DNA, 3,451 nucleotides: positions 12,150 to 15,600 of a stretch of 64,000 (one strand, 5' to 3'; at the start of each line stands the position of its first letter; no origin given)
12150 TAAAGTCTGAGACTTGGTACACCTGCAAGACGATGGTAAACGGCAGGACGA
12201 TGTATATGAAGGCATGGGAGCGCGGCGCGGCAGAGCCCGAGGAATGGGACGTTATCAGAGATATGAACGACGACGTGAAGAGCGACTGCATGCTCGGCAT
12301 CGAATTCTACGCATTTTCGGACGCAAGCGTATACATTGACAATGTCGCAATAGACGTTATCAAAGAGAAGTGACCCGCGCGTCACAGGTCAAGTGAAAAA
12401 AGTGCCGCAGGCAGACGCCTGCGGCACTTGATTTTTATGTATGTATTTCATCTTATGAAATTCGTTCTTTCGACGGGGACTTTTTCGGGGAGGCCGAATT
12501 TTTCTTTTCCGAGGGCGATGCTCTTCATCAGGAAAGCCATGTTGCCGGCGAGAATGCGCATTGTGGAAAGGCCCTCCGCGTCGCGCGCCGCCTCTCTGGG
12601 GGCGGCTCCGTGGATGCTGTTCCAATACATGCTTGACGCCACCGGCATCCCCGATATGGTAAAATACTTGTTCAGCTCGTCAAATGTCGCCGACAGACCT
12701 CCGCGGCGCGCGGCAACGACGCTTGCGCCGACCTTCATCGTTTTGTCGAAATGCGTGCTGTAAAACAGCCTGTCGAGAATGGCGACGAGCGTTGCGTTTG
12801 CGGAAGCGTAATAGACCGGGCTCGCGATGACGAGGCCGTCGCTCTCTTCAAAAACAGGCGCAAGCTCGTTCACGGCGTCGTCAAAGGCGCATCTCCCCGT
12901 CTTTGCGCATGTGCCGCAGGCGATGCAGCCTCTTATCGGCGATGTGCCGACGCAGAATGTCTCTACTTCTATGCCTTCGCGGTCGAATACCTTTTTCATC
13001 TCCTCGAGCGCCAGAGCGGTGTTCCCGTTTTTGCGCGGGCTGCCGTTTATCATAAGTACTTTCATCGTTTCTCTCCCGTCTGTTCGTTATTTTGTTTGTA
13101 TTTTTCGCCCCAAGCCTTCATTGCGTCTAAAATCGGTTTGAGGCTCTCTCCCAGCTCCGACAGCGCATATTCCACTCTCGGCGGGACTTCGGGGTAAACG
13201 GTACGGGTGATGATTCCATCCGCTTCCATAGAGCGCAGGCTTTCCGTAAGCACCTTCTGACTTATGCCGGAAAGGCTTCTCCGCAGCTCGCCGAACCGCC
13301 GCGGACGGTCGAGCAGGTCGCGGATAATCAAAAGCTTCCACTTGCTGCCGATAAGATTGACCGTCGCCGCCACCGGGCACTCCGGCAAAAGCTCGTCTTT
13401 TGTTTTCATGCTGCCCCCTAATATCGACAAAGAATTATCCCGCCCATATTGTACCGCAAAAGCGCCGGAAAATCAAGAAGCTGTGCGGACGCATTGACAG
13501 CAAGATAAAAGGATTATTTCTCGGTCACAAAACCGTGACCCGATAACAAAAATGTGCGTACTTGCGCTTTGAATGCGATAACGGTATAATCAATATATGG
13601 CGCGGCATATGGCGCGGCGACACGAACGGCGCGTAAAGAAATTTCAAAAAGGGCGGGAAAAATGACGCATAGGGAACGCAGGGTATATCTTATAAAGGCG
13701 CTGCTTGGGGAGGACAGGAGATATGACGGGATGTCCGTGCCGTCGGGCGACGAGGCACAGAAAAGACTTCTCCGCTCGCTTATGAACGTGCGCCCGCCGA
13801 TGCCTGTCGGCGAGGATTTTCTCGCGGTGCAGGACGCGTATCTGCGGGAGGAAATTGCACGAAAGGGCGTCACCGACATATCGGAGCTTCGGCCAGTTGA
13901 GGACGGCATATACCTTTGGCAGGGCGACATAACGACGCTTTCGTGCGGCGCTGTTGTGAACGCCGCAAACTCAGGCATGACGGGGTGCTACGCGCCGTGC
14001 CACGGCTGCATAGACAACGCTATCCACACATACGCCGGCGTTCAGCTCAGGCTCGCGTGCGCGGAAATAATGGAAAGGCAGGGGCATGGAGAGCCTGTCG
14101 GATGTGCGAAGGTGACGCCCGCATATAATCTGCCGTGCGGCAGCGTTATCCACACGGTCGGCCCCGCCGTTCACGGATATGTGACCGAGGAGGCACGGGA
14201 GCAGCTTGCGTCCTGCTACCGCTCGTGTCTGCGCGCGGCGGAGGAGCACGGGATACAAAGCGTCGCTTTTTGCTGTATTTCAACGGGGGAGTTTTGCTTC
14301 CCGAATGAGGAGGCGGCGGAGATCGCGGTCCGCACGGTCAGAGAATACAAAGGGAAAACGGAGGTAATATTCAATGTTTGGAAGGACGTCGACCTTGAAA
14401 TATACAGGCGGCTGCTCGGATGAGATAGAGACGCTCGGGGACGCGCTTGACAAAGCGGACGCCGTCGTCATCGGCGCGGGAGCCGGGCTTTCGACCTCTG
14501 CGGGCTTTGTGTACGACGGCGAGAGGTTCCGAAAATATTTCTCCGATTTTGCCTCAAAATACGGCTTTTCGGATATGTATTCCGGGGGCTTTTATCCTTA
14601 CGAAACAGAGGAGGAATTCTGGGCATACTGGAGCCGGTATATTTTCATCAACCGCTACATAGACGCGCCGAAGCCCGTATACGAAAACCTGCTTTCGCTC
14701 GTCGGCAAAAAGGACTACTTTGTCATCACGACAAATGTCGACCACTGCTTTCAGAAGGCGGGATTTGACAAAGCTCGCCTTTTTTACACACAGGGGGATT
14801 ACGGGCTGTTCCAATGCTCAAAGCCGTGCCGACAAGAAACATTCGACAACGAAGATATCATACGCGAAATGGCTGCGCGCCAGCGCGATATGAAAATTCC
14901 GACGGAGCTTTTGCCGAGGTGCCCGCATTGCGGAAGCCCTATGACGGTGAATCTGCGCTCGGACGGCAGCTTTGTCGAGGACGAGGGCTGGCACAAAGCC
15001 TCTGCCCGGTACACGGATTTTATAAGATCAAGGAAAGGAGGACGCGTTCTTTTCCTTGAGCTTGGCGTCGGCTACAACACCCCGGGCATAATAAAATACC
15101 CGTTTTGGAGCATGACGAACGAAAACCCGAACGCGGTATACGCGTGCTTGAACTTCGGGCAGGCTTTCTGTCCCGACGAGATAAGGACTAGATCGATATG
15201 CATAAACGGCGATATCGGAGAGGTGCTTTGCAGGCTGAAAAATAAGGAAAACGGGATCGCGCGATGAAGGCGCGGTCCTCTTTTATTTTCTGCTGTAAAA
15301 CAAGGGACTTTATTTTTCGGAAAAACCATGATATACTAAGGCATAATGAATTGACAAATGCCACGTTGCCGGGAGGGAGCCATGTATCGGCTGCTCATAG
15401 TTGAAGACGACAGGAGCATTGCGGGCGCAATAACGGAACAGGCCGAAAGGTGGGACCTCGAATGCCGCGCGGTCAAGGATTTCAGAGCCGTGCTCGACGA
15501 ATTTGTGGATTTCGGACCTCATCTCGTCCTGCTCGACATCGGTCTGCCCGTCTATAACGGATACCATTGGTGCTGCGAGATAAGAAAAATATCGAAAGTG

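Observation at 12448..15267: Overlapping macrodomain / SirTM-type sirtuin pair without GcvH-L or LplA2, divergent from an HxlR-flavoprotein operon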

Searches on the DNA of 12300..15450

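Call 51: search_rna_families(source=window, start=12300, end=15450, threshold=evalue, max_evalue=1)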
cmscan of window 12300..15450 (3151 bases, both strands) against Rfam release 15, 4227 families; matches with E-value up to 1: 2.
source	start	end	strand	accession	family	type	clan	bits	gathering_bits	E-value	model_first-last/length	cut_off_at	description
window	12356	12448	+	RF02621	BSnc120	Gene; sRNA;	-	24.5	114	0.017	1-88/88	no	Brucella sRNA 120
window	12629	12664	-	RF01343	CRISPR-DR33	Gene; CRISPR;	-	22.4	39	0.14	1-37/37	no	CRISPR RNA direct repeat element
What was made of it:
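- Tried and rejected: An Rfam scan of 12300-15450 returned only two sub-threshold chance matches, so there is no riboswitch or leader (call 51).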

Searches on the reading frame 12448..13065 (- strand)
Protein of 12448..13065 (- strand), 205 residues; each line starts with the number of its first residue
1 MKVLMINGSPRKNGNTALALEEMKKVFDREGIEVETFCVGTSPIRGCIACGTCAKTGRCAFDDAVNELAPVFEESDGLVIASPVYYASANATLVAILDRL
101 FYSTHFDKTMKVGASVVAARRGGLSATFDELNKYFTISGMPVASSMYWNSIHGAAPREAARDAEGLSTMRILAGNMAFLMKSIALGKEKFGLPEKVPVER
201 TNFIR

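Call 3: search_protein_families(library=pfam, proteins=[window:12448-13065:-], max_evalue=0.01)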
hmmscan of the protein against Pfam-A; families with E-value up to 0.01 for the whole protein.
window:12448-13065:- (205 aa): 2 families
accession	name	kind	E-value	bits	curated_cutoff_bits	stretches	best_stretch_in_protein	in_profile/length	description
PF03358.20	FMN_red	-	1.1e-26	93.6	24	1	1-150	1-147/152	NADPH-dependent FMN reductase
PF02525.22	Flavodoxin_2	-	5.2e-06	26.8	27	1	1-106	1-110/198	Flavodoxin-like fold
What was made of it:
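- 12448..13065 (-): NADPH-dependent FMN reductase, Isf-like iron-sulfur flavoprotein (205 aa). Its start overlaps the HxlR stop by 4 nt, so it is likely co-transcribed with HxlR. Call 3: PF03358 FMN_red, E 1.1e-26.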

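Call 4: search_protein_families(library=ncbifam, proteins=[window:12448-13065:-], max_evalue=0.01)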
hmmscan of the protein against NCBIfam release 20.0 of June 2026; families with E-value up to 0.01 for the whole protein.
window:12448-13065:- (205 aa): 2 families
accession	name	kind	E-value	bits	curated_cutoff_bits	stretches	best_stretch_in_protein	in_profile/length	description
TIGR03567.1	FMN_reduc_SsuE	equivalog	4.5e-09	36.4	164.05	1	2-101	1-92/171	NADPH-dependent FMN reductase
NF007859.0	PRK10569.1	equivalog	2.8e-08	33.7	225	1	1-100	1-92/191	NADPH-dependent FMN reductase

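Call 50: search_protein_families(library=padloc, proteins=[window:12448-13065:-], max_evalue=0.01)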
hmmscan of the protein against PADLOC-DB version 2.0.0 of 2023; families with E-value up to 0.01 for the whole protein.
window:12448-13065:- (205 aa): 0 families

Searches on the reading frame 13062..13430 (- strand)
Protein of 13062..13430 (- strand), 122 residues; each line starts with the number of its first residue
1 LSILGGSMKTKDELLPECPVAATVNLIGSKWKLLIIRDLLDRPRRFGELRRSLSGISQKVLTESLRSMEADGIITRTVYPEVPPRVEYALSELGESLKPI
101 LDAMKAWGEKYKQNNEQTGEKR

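Call 3: search_protein_families(library=pfam, proteins=[window:13062-13430:-], max_evalue=0.01)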
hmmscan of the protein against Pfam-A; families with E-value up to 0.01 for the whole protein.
window:13062-13430:- (122 aa): 1 family
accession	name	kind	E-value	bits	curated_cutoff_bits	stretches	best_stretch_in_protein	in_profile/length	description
PF01638.23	HxlR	-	8.7e-35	118.9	20.8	1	26-114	1-89/91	HxlR-like helix-turn-helix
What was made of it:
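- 13062..13409 (-): HxlR/DUF24-family regulator (115 aa) with a single invariant cysteine (C11, in a P-x-C-P motif). It is the predicted thiol-based redox or electrophile sensor and repressor of the divergent promoter. Call 3: PF01638, E 8.7e-35.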

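Call 4: search_protein_families(library=ncbifam, proteins=[window:13062-13430:-], max_evalue=0.01)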
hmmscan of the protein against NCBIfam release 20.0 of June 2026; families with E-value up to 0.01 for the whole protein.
window:13062-13430:- (122 aa): 2 families
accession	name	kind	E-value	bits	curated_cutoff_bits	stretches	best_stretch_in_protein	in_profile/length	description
NF047364.1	redox_TF_RrpB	exception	3.2e-38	130.2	175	1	17-113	4-105/105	MarR family transcription factor RrpB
NF047367.1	redox_TF_RrpA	exception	1e-24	86.8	185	1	17-112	5-101/101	MarR family transcription factor RrpA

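Call 50: search_protein_families(library=padloc, proteins=[window:13062-13409:-], max_evalue=0.01)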
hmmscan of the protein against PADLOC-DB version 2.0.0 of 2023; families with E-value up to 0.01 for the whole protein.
window:13062-13409:- (115 aa): 0 families

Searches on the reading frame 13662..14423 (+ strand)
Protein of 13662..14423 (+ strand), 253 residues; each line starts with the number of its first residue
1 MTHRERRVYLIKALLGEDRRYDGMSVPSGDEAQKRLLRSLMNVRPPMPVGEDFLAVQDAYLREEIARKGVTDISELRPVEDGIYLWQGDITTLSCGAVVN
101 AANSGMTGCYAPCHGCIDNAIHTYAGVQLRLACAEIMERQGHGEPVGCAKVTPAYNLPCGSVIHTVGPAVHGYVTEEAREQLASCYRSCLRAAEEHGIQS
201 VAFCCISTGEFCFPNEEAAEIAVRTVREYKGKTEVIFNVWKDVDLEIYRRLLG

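Call 3: search_protein_families(library=pfam, proteins=[window:13662-14423:+], max_evalue=0.01)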
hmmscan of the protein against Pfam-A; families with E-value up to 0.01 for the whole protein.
window:13662-14423:+ (253 aa): 1 family
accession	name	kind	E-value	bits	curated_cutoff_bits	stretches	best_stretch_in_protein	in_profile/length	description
PF01661.27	Macro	-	2.2e-38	131.3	22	1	99-222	1-118/118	Macro domain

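Call 4: search_protein_families(library=ncbifam, proteins=[window:13662-14423:+], max_evalue=0.01)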
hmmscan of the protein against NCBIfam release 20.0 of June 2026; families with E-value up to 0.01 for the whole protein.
window:13662-14423:+ (253 aa): 11 families
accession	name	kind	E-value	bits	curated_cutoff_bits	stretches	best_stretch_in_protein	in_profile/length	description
NF003163.0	PRK04143.1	equivalog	7.1e-100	333.8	272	1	2-252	3-260/265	protein-ADP-ribose hydrolase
NF001664.0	PRK00431.1-6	equivalog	1.5e-44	151.4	200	1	83-252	4-169/173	O-acetyl-ADP-ribose deacetylase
NF001660.0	PRK00431.1-1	equivalog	2e-35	121.9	271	1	84-252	6-171/177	O-acetyl-ADP-ribose deacetylase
NF001663.0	PRK00431.1-4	equivalog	3.7e-31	108.4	285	1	83-252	9-175/180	ADP-ribose-binding protein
NF001661.0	PRK00431.1-2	equivalog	2.8e-29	102.3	291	1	83-231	3-146/179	O-acetyl-ADP-ribose deacetylase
NF001667.0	PRK00431.2-3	equivalog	4e-22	78.7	252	1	83-235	10-152/182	ADP-ribose-binding protein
NF001668.0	PRK00431.2-4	equivalog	7.4e-20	71.2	278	1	83-248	51-208/220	ADP-ribose-binding protein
NF001665.0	PRK00431.2-1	equivalog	8.7e-18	64.5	315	1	81-247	8-166/177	ADP-ribose-binding protein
NF001662.0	PRK00431.1-3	equivalog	2.3e-17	63.4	215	1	84-239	6-164/185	[protein ADP-ribosylglutamate] hydrolase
NF009880.0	PRK13341.1-1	equivalog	3.4e-15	55.4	891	1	82-229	428-568/599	AAA family ATPase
NF001666.0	PRK00431.2-2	equivalog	5.5e-09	36.1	246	1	84-233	4-141/164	ADP-ribose-binding protein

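Call 6: search_solved_structures(query=window:13662-14423:+, max_evalue=0.00001, show_alignments=1)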
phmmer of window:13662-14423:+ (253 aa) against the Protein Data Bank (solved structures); distinct sequences matched with E-value up to 0.00001: 41.
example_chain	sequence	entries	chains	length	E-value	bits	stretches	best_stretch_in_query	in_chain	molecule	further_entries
5kiv_A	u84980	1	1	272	1.2e-74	254.2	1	3-252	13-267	Protein-ADP-ribose hydrolase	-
8rsl_A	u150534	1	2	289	1.5e-74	253.9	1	3-252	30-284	Protein-ADP-ribose hydrolase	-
8rsi_A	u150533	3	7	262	5.2e-70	238.9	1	3-252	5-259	O-acetyl-ADP-ribose deacetylase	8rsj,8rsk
8rsm_A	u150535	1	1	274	9e-57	195.6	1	28-248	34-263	Protein-ADP-ribose hydrolase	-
8rsn_A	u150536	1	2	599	4.1e-43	150.8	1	35-253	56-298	ADP-ribose 1''-phosphate phosphatase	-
6y4y_A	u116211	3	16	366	1.1e-34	123.2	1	29-251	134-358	Thioredoxin 1,ADP-ribose glycohydrolase MACROD2 | ADP-ribose glycohydrolase MACROD2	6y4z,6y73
4iqy_A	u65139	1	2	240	1.2e-34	123.1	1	74-251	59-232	O-acetyl-ADP-ribose deacetylase MACROD2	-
2x47_A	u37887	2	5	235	5.1e-27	98.1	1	78-250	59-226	MACRO DOMAIN-CONTAINING PROTEIN 1 | ADP-ribose glycohydrolase MACROD1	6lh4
5cb3_A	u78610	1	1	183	2.8e-25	92.4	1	82-252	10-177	O-acetyl-ADP-ribose deacetylase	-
1spv_A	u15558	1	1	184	3.6e-25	92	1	82-252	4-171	putative polyprotein/phosphatase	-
5cms_R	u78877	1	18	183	1.4e-24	90.1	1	82-252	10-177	O-acetyl-ADP-ribose deacetylase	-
5cb5_R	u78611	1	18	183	4.1e-23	85.3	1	82-252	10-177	O-acetyl-ADP-ribose deacetylase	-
3vfq_A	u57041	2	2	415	1.9e-22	83.1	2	84-228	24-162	Poly [ADP-ribose] polymerase 14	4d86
5fud_A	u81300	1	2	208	3.2e-22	82.4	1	83-235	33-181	O-ACETYL-ADP-RIBOSE DEACETYLASE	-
5l9k_A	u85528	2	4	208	3.6e-22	82.2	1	84-235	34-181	MACROD-TYPE MACRODOMAIN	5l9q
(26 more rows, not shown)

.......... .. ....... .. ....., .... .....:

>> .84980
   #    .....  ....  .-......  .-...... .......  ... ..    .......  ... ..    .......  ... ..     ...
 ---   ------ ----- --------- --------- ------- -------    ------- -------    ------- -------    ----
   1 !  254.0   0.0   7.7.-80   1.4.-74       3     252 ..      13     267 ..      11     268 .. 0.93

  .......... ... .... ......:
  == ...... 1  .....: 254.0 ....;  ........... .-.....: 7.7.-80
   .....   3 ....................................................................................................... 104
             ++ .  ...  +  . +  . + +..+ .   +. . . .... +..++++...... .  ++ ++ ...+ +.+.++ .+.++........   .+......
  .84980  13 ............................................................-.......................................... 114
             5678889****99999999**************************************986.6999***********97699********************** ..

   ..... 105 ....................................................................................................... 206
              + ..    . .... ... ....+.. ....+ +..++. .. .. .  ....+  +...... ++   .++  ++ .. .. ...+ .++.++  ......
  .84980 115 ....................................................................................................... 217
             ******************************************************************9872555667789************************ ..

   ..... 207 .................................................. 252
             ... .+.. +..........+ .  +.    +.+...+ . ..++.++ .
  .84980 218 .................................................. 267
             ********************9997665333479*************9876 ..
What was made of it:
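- On Zn-dependent macrodomain (Zn-Macro; NF003163 protein-ADP-ribose hydrolase): 5kiv matches at E 1.2e-74 over residues 3-252 (call 6). Window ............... aligns with SauMacro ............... (call 6).
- On Extended GcvH-L/LplA2 SirTM operon (Staphylococcus and Lactobacillales type): SauMacro QIRRL aligns with window AVHGY (call 6).
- Checked: It also matches the S. aureus Zn-Macro structure 5kiv at E 1.2e-74 over residues 3-252, which includes the long N-terminal bundle (call 6).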

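Call 50: search_protein_families(library=padloc, proteins=[window:13662-14423:+], max_evalue=0.01)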
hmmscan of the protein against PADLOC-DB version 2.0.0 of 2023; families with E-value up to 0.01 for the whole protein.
window:13662-14423:+ (253 aa): 0 families
